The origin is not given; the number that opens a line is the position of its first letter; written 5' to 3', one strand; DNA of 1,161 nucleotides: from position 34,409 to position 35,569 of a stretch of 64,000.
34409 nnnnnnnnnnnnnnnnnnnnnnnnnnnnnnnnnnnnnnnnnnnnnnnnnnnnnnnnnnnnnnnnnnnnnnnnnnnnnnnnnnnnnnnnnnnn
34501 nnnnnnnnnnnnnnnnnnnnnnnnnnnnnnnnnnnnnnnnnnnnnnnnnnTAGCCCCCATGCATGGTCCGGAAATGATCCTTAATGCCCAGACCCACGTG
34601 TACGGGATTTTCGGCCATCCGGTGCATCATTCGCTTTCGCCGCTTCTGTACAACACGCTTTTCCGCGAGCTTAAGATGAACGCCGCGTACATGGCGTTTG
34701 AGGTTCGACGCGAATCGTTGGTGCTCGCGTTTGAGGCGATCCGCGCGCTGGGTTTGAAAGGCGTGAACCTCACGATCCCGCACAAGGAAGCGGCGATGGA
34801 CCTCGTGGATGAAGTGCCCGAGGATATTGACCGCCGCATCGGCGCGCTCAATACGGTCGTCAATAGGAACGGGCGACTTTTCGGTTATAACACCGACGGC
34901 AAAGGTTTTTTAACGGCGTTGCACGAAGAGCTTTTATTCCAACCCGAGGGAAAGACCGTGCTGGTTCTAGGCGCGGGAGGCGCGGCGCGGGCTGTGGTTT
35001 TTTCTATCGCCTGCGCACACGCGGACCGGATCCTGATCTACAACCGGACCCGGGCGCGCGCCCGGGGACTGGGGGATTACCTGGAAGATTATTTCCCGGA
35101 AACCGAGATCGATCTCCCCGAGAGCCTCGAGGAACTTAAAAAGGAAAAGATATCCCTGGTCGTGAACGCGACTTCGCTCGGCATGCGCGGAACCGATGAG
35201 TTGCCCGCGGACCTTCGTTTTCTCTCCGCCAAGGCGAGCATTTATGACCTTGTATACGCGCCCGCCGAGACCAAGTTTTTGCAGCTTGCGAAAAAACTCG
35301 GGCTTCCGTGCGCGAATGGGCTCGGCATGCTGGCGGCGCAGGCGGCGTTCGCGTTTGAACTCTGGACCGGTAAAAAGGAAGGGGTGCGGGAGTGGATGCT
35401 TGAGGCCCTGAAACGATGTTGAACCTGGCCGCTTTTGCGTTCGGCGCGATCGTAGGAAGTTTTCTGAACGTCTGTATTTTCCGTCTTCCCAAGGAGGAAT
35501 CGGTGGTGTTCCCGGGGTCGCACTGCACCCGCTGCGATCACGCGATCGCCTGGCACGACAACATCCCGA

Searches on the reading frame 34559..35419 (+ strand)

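Call 103: search_protein_families(library=pfam, proteins=[window:34559-35419:+], max_evalue=0.00001)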
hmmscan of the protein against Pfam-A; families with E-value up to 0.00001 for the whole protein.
window:34559-35419:+ (287 aa): 3 families
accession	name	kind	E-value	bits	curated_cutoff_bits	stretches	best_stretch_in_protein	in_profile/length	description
PF08501.16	Shikimate_dh_N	-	5.2e-25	87.9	27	1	17-100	1-83/83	Shikimate dehydrogenase substrate binding domain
PF18317.6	SDH_C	-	1.6e-08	34.5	25.8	1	254-273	1-20/31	Shikimate 5'-dehydrogenase C-terminal domain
PF01488.26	Shikimate_DH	-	2.2e-06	28.2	24.3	1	130-178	11-59/138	Shikimate / quinate 5-dehydrogenase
